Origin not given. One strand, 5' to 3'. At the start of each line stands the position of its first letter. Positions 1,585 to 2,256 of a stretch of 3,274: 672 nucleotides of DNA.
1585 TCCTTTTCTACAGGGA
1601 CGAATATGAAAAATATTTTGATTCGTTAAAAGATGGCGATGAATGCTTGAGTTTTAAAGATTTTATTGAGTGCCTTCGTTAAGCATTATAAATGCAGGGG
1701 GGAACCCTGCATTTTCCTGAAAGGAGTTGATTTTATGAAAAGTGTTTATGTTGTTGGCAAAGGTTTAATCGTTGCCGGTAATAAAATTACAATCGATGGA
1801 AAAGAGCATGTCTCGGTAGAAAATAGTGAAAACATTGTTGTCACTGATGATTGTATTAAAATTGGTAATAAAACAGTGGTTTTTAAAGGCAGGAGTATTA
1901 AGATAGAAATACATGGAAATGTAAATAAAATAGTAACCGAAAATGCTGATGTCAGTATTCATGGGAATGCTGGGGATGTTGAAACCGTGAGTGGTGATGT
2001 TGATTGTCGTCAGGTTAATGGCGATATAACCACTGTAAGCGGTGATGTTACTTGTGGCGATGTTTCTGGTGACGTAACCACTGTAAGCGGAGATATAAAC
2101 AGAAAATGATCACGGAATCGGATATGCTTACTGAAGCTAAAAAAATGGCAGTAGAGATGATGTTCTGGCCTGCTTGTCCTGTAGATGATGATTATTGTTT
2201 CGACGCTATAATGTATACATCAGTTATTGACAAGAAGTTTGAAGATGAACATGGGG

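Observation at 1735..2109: Middle operon gene encodes a bactofilin-like repeat protein with signs of recent internal duplication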

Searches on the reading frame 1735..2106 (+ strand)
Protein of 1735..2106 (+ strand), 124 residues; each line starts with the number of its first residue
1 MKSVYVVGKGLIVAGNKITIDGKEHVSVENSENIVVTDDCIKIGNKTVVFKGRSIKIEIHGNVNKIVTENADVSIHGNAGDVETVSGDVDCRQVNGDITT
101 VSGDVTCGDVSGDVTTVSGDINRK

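Call 10: profile_search(protein=window:1735-2106:+)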
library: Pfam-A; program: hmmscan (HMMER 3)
A. the first sequence (124 residues): domains with independent E <= 10: 1; with E <= 0.001: 0
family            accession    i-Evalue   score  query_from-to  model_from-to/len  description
YabP              PF07873.16       0.65    10.3      17-58          2-46/64  YabP family
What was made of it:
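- On Bactofilin (PF04519): No hit at E<=10 for the query (call 10).
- On Toastrack (DUF4097/DUF2154/DUF2807): Query: no hit (call 10).
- The query itself hits no Pfam family (call 10). No PF04519 hit for the query at E<=10 (call 10), and 0 of 27 in A2.
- Tried and rejected: Pfam gave YabP at E 0.65 (call 10).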

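Call 13: search_protein_families(proteins=[window:1735-2106:+], library=ncbifam, max_evalue=1)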
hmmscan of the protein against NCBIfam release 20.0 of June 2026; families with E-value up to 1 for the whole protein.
window:1735-2106:+ (124 aa): 2 families
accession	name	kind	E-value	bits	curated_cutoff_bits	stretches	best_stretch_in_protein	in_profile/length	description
NF047709.1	RiPP_TigB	exception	0.001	19.1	70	1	75-121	13-58/68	methyl-cyclopropylglycine-containing RiPP peptide TigB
TIGR02856.1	spore_yqfC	equivalog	0.0068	16.2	77.8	1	13-58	17-65/85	sporulation protein YqfC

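Call 14: search_protein_families(proteins=[window:1735-2106:+], library=phrogs, max_evalue=1)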
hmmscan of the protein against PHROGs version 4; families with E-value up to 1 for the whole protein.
window:1735-2106:+ (124 aa): 5 families
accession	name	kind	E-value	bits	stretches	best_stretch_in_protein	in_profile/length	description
phrog_3163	-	unknown function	1.2e-21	77.9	1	12-124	10-120/121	-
phrog_430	-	tail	0.035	13.5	1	15-114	391-489/868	baseplate hub subunit and tail lysozyme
phrog_3214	-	unknown function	0.1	13.2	1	30-92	66-128/185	-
phrog_283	-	head and packaging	0.16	12.3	1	6-78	246-306/385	major head protein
phrog_26815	-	unknown function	0.52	11.1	0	107-120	18-31/35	-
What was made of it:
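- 1735..2109 (+): CDS of the 124-aa beta-solenoid repeat protein (WP_001473357.1), a member of PHROG 3163. PHROG 3163 E 1.2e-21 over the full length (call 14).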

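Call 15: search_protein_families(proteins=[window:1735-2106:+], library=padloc, max_evalue=1)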
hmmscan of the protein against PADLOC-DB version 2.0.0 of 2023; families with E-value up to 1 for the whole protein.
window:1735-2106:+ (124 aa): 0 families

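Call 16: search_solved_structures(query=window:1735-2106:+, max_evalue=10, show_alignments=3)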
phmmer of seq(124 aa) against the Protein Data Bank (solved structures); distinct sequences matched with E-value up to 10: 14.
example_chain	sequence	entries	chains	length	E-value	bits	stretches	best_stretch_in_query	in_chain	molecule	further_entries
4jj2_A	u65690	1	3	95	0.046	17.1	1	45-116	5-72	Tail-associated lysozyme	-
4jiw_A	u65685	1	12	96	0.065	16.6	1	45-116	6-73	Tail-associated lysozyme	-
4jiv_A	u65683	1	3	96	0.066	16.6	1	45-116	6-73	Tail-associated lysozyme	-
6p22_A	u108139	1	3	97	0.067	16.6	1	45-116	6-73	CHIMERA OF CENTRAL SPIKE PROTEINS GP5 FROM PHAGE T4 AND PVC8 FROM PVC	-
4osd_A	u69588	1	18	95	0.069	16.5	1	45-116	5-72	Tail-associated lysozyme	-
4ku0_A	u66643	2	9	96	0.069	16.5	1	45-116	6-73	Tail-associated lysozyme | Baseplate central spike complex protein gp5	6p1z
6p20_A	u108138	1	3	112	0.078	16.4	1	45-117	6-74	Baseplate central spike complex protein gp5,PHIKZ164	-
3a1m_A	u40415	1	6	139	0.19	15.1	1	51-116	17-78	chimera of thrombin cleavage site, Tail-associated lysozyme, Fibritin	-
6p2a_A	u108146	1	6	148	0.26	14.7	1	45-117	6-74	CHIMERA OF BACTERIOPHAGE OBP GP146 AND A T4 GP5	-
9f4a_BB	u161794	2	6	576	0.29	14.5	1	11-106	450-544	Baseplate central spike protein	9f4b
6jsa_A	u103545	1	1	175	0.36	14.2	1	45-119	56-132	Hypothetical membrane protein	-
7qof_j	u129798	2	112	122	0.82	13.1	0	28-117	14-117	Head fiber trimer protein gp21 | Head fiber dimer protein gp29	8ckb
9i5t_S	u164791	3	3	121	1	12.8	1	20-65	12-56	Large ribosomal subunit protein bL19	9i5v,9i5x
7r3a_A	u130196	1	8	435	1.3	12.4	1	6-79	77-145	S-inosyl-L-homocysteine hydrolase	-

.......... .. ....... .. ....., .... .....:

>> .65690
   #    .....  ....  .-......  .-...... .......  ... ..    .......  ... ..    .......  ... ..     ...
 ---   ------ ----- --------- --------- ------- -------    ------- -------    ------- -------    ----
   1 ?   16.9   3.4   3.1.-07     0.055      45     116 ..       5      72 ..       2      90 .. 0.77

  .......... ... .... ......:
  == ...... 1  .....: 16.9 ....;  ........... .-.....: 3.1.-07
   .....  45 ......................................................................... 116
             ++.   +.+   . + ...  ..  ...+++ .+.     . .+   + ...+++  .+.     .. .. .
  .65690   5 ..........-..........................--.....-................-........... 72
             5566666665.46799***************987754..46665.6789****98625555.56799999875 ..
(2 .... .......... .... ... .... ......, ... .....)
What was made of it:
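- On T4 gp5-type tail-associated lysozyme: The protein is 124 aa with no such domains. phmmer E 0.046-0.07 (call 16).
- Closest known: T4 gp5 C-terminal triple-stranded beta-helix. Same: Weak phmmer hits (call 16).
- Weak phmmer hits to T4 gp5 beta-helix fragments (E 0.046-0.07, call 16).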

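Call 18: find_homologous_proteins(query=window:1735-2106:+)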
Query seq(124 aa) (124 aa): 354 proteins with E <= 0.001 among 7906 candidates; the best 120 are listed.
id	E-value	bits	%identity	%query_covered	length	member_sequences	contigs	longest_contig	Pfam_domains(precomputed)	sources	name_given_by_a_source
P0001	1.6e-67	243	98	100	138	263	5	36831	-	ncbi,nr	ncbi:TPA: phage tail protein [Escherichia coli]|nr:phage tail protein [Escherichia coli] HCO6411849.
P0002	1.7e-61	223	94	100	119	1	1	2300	-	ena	-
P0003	1.4e-55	204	99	83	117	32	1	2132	-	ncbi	ncbi:phage tail protein, partial [Escherichia coli]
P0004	2.2e-52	194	81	99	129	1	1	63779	-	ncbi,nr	ncbi:phage tail protein (plasmid) [Escherichia coli]|nr:phage tail protein [Escherichia coli]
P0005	5.6e-46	173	99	71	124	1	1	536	-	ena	-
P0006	8.3e-20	89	47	53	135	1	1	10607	-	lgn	-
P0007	8.7e-20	89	87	42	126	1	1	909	-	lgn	-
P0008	2.8e-17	81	37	96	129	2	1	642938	-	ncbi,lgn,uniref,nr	ncbi:hypothetical protein [Burkholderia ubonensis]|uniref:hypothetical protein n=1 Tax=Burkholderia 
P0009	4.6e-16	77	37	96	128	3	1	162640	-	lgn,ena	-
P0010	9.1e-16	76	34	86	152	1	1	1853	-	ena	-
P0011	4.7e-15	74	34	90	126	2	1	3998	-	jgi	jgi:hypothetical protein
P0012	1.2e-14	72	42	100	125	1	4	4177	PF04357.20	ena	-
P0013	1.4e-14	72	40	90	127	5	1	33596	-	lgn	-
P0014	1.4e-14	72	42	80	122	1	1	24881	-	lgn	-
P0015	4.5e-14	70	36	95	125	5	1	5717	-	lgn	-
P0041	5.0e-12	64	42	69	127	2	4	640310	-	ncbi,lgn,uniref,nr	ncbi:hypothetical protein WJ96_04520 [Burkholderia ubonensis]|uniref:Polymer-forming cytoskeletal pr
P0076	3.7e-11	61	46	76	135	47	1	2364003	-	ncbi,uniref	ncbi:heme utilization protein [Mannheimia glucosida]|uniref:heme utilization protein n=1 Tax=Mannhei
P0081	6.5e-11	60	38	86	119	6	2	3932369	-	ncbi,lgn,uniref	ncbi:hypothetical protein [Halomonas sp. BMC6]|uniref:hypothetical protein n=1 Tax=Halomonas sp. BMC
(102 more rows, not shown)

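Call 24: search_solved_structures(query=A2, max_evalue=10, show_alignments=2)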
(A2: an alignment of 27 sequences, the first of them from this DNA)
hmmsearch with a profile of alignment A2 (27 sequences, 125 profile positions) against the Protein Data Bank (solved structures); distinct sequences matched with E-value up to 10: 19.
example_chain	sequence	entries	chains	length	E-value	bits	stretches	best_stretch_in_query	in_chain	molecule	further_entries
8rja_C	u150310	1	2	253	0.55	13.6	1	19-67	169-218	formylmethanofuran dehydrogenase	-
1ot2_A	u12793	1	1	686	0.65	13.3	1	12-103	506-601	Cyclomaltodextrin glucanotransferase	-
1cgw_A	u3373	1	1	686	0.7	13.2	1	12-103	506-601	CYCLOMALTODEXTRIN GLUCANOTRANSFERASE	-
1tcm_A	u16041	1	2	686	0.7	13.2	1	12-103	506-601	CYCLODEXTRIN GLYCOSYLTRANSFERASE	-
1cxf_A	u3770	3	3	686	0.71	13.2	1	12-103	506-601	CYCLODEXTRIN GLYCOSYLTRANSFERASE | PROTEIN (CYCLODEXTRIN-GLYCOSYLTRANSFERASE)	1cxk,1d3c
1cxl_A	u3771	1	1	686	0.71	13.2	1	12-103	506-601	PROTEIN (CYCLODEXTRIN-GLYCOSYLTRANSFERASE)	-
1kcl_A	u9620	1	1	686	0.71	13.2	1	12-103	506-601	Cyclodextrin glycosyltransferase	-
1cdg_A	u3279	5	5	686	0.71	13.2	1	12-103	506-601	CYCLODEXTRIN GLYCOSYL-TRANSFERASE | CYCLODEXTRIN GLYCOSYLTRANSFERASE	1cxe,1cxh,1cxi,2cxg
1cgv_A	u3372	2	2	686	0.71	13.2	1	12-103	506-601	CYCLOMALTODEXTRIN GLUCANOTRANSFERASE | CYCLODEXTRIN GLYCOSYLTRANSFERASE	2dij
1cgx_A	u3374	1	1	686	0.71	13.2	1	12-103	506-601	CYCLOMALTODEXTRIN GLUCANOTRANSFERASE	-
1eo5_A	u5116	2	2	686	0.71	13.2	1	12-103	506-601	PROTEIN (CYCLODEXTRIN GLYCOSYLTRANSFERASE)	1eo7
1cgy_A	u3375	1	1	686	0.71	13.2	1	12-103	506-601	CYCLOMALTODEXTRIN GLUCANOTRANSFERASE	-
1pj9_A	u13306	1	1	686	0.71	13.2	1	12-103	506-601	Cyclomaltodextrin glucanotransferase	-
1kck_A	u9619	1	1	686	0.71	13.2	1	12-103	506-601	CYCLODEXTRIN GLYCOSYLTRANSFERASE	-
1dtu_A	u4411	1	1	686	0.72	13.2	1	12-103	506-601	PROTEIN (CYCLODEXTRIN GLYCOSYLTRANSFERASE)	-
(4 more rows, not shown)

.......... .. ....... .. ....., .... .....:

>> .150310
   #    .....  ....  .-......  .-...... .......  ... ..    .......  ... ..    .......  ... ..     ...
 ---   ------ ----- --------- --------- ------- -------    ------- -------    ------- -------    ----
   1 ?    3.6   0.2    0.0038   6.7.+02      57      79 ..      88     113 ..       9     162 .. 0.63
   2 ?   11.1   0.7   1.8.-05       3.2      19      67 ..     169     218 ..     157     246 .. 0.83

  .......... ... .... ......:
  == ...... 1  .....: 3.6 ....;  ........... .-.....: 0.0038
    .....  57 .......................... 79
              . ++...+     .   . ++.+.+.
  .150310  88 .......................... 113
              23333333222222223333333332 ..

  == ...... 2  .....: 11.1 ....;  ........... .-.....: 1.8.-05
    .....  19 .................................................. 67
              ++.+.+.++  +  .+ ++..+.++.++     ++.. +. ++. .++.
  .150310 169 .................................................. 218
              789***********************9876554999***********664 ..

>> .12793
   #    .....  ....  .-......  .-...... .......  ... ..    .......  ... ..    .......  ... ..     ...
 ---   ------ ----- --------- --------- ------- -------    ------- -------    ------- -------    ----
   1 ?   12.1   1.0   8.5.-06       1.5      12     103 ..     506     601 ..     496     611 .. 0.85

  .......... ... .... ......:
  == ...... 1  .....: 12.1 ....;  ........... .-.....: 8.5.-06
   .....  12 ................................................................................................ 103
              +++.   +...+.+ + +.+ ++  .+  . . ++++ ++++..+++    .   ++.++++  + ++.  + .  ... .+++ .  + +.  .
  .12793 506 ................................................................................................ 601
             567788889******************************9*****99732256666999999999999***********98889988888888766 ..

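Call 25: search_protein_representatives(protein=window:1735-2106:+)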
Query: 124 residues. Proteins with E-value up to 0.001 (for the whole library): 1177; up to 1e-10: 142; up to 1e-30: 2. The best 150 are listed.
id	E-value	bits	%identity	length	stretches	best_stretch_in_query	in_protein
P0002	5.5e-62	223.3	97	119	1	1-124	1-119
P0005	1.8e-46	173.3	98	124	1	1-89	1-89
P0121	2.9e-21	92.0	45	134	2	14-123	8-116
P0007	2.8e-20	88.8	87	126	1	1-52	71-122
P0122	1.1e-17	80.4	46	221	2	6-123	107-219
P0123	2.1e-17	79.5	42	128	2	29-121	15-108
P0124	2.7e-17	79.2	47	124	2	31-121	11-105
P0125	2.7e-17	79.2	45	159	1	29-124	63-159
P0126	6.7e-17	77.9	37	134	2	57-122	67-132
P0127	7.9e-17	77.7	43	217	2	12-121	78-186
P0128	1.8e-16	76.6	48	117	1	10-124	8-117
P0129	3.5e-16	75.6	43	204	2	24-122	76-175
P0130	5.1e-16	75.1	53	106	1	53-124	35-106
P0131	9.0e-16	74.3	47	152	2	17-121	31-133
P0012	3.7e-15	72.3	45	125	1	4-124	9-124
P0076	1.2e-11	61.0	49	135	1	23-123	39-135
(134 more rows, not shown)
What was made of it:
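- Family size: 1,177 clusters at 50% identity with E<=1e-3 (call 25).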

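Call 26: profile_search(alignment_id=A2)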
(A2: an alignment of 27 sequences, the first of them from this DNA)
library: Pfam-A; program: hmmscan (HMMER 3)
A. the first sequence (124 residues): domains with independent E <= 10: 1; with E <= 0.001: 0
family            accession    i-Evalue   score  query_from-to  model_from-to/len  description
YabP              PF07873.16       0.65    10.3      17-58          2-46/64  YabP family
B. every sequence of the alignment scanned on its own (27 sequences): families by number of members that match
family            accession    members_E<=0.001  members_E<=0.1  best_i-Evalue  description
DUF4097           PF13349.12                 3               7        1.1e-04  Toastrack DUF4097
TamB              PF04357.19                 1               2        2.0e-05  TamB, inner membrane protein subunit of TAM complex
DUF4815           PF16075.10                 0               1        9.4e-03  Domain of unknown function (DUF4815)
DUF5906           PF19263.5                  0               1        5.5e-02  Family of unknown function (DUF5906)
Lipid_bd          PF12888.12                 0               1        9.4e-02  Lipid-binding putative hydrolase
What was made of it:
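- A2 includes P0041, which UniRef names 'polymer-forming' (calls 18, 26).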

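Call 31: search_dna_similar(query=window:1735-2106:+, collection=phages, mode=protein, max_rows=40, max_evalue=0.001)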
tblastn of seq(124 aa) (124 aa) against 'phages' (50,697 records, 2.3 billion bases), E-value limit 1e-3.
Records with a match: 149; places in all: 169; records where one place covers at least 80% of the query: 74.
Best place of each record, by identity: <60% 149.
By first word of the organism name: Vibrio 57; Klebsiella 24; Salmonella 13; Cronobacter 9; Erwinia 7; Escherichia 6; Aeromonas 6; Acinetobacter 5; Yersinia 4; Serratia 3; and 10 more.
By host as written in the record: - 32; Klebsiella pneumoniae 12; Cronobacter sakazakii 9; Vibrio sp. 5; Vibrio parahaemolyticus 4; Vibrio cyclitrophicus 3; Aeromonas salmonicida 3; Erwinia amylovora 3; and 54 more.
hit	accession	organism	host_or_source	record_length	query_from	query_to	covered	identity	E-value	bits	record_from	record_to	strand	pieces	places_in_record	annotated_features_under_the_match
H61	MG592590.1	Vibrio phage 1.223.O._10N.261.48.A9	Vibrio lentus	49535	17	121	85%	47.3%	2e-12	67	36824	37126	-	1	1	hypothetical protein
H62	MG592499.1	Vibrio phage 1.124.O._10N.286.49.B1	Vibrio sp.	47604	17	121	85%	47.3%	9e-12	66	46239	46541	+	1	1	hypothetical protein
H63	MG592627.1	Vibrio phage 1.263.A._10N.286.51.B1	Vibrio cyclitrophicus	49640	17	121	85%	46.4%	1e-11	66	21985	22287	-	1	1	hypothetical protein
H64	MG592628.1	Vibrio phage 1.263.B._10N.286.51.B1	Vibrio cyclitrophicus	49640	17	121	85%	46.4%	1e-11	66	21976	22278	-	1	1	hypothetical protein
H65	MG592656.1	Vibrio phage 1.286.O._10N.286.55.C4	Vibrio cyclitrophicus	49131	17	121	85%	46.4%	1e-11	66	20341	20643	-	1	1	hypothetical protein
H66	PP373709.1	Vibrio phage vB_VcM_SY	Vibrio chagasii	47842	17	121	85%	46.4%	1e-11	66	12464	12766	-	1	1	hypothetical protein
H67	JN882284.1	Cronobacter phage vB_CsaM_GAP31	Cronobacter sakazakii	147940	12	124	91%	41.2%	2e-8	57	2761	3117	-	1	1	hypothetical protein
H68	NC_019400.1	Cronobacter phage vB_CsaM_GAP31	Cronobacter sakazakii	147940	12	124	91%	41.2%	2e-8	57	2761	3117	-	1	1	tail protein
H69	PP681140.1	Enterobacter phage EC152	Enterobacter cloacae CEMTC2064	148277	12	124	91%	41.2%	2e-8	57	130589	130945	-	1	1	hypothetical protein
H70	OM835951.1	Klebsiella phage KP12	Klebsiella pneumoniae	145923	13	124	90%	41.0%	3e-9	59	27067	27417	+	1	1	hypothetical protein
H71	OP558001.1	Klebsiella phage vB_KpnM_NDO71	Klebsiella pneumoniae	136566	13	124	90%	41.0%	4e-9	59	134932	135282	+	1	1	hypothetical protein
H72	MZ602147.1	Klebsiella phage vB_KpnM_VIK251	Klebsiella pneumoniae Kp25-1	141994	13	124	90%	41.0%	4e-9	59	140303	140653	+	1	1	hypothetical protein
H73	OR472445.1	Klebsiella phage vB_KpnM_Iguana_ER37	Klebsiella pneumoniae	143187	13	124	90%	41.0%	5e-9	58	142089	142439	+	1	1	hypothetical protein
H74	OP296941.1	Klebsiella phage DP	Klebsiella pneumoniae KP16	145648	13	124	90%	41.0%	6e-9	58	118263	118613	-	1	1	hypothetical protein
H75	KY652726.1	Klebsiella phage vB_KpnM_BIS47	Klebsiella pneumoniae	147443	13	124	90%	41.0%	7e-9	58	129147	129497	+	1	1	hypothetical protein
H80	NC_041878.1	Pectobacterium phage vB_PcaM_CBB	Pectobacterium carotovorum subsp. ...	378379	2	124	99%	36.8%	8e-9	57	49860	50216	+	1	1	hypothetical protein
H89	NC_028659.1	Klebsiella phage vB_KpnM_KB57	Klebsiella pneumoniae M-9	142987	13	124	90%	39.3%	5e-9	58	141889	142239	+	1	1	hypothetical protein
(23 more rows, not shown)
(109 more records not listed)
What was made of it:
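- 149 phage records (call 31).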

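Call 32: predict_structure(alignment_id=A3)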
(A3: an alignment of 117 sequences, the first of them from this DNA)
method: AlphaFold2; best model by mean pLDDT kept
length: 124 residues; sequences in the alignment: 117
mean_pLDDT: 80.8   pTM: 0.72
mean pLDDT of the five models: 80.8, 78.9, 76.5, 76.1, 74.9
residues with pLDDT >= 90: 53; 70-90: 47; 50-70: 13; < 50: 11
segments of 3 or more residues with pLDDT < 50: 1-11
pLDDT, mean of each block of 10 residues (from residue 1): 39 66 69 70 76 84 87 93 93 95 96 96 94
secondary structure, 60 per line:
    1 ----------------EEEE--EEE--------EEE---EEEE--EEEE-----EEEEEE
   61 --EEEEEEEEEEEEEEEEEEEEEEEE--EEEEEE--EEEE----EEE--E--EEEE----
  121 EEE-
elements in order: E17-20 E23-25 E34-36 E40-43 E46-49 E55-60 E63-86 E89-94 E97-100 E105-107 E113-116 E121-123
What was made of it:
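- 1735..2109 (+): AF2 model pLDDT 80.8 (call 32).
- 1735..1884 (+): N-terminal ~50-residue beta-rich domain (family motif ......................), modelled with lower confidence. Short strands with pLDDT 39-76 (call 32).
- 1885..2106 (+): Array of 16-residue units (consensus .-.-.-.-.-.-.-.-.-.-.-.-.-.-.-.). Units start at residues 51, 67, 83, 99 and 115. Predicted strands start every 8 residues. Strands at 89, 97, 105, 113 and 121 (call 32).
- On Toastrack (DUF4097/DUF2154/DUF2807): AF2 predicts a solenoid with strands every 8 residues in a 16-residue coil (call 32). The N-terminal 60 residues are modelled as six short strands at pLDDT 39-76 (call 32).
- Fold: AF2 pLDDT 80.8, 93-96 over residues 71-124 (call 32). 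8-residue strand spacing (call 32).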

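Call 33: profile_search(alignment_id=A3)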
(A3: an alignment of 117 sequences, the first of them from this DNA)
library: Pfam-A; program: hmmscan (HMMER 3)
A. the first sequence (124 residues): domains with independent E <= 10: 1; with E <= 0.001: 0
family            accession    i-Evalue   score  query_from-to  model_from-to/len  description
YabP              PF07873.16       0.65    10.3      17-58          2-46/64  YabP family
B. every sequence of the alignment scanned on its own (117 sequences): families by number of members that match
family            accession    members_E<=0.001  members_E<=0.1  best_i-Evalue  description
DUF4097           PF13349.12                 9              20        1.2e-05  Toastrack DUF4097
TamB              PF04357.19                 1               4        2.0e-05  TamB, inner membrane protein subunit of TAM complex
Bactofilin        PF04519.19                 1               3        1.6e-04  Polymer-forming cytoskeletal
DUF3060           PF11259.13                 1               3        6.7e-04  Protein of unknown function (DUF3060)
DUF881            PF05949.17                 0               4        1.3e-03  Bacterial protein of unknown function (DUF881)
FapA              PF03961.19                 0               3        2.0e-02  Flagellar Assembly Protein A beta solenoid domain
T2SSN             PF01203.25                 0               3        3.3e-02  Type II secretion system (T2SS), protein N
TIG               PF01833.30                 0               2        8.9e-03  IPT/TIG domain
DUF4815           PF16075.10                 0               2        9.4e-03  Domain of unknown function (DUF4815)
Shr-like_HID      PF07550.17                 0               2        2.4e-02  Heme-binding protein Shr-like, Hb-interacting domain
CAP_C             PF08603.16                 0               2        2.6e-02  Adenylate cyclase associated (CAP) C terminal
GXGXG             PF01493.24                 0               1        2.1e-03  GXGXG motif
ATP-synt_ab_Xtn   PF16886.11                 0               1        2.9e-03  ATPsynthase alpha/beta subunit barrel-sandwich domain
InlK_D2           PF22122.2                  0               1        8.9e-03  Internalin K domain D2
Big_2             PF02368.24                 0               1        1.3e-02  Bacterial Ig-like domain (group 2)
DUF2001           PF09393.16                 0               1        1.4e-02  Phage tail tube protein
DUF7929           PF25551.1                  0               1        1.4e-02  Domain of unknown function (DUF7929)
Baseplate_Tube_p1 PF23779.1                  0               1        1.6e-02  Bacteriophage Baseplate Tube Protein Family
SAC9_GBDL_1st     PF24790.1                  0               1        1.8e-02  SAC9 first GBDL domain
GPR128_GAIN_subdo PF22261.3                  0               1        2.0e-02  GPR128 GAIN subdomain B
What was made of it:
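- On Bactofilin (PF04519): 0 of 27 members (call 26) and 1 of 117 members at E<=1e-3 (call 33).
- On Toastrack (DUF4097/DUF2154/DUF2807): Family: 3 of 27 and 9 of 117 at E<=1e-3, 20 of 117 at E<=0.1, best E 1.2e-5 (calls 26, 33).
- Closest known: Toastrack domain. Same: It is the commonest Pfam signal in the family (9 of 117 members strong, 20 of 117 weak; call 33).
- Toastrack lean: 9 of 117 members at E<=1e-3 and 20 of 117 at E<=0.1, against 1 and 3 for bactofilin (call 33). 1 of 117 members hits PF04519 at E 1.6e-4 (call 33).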
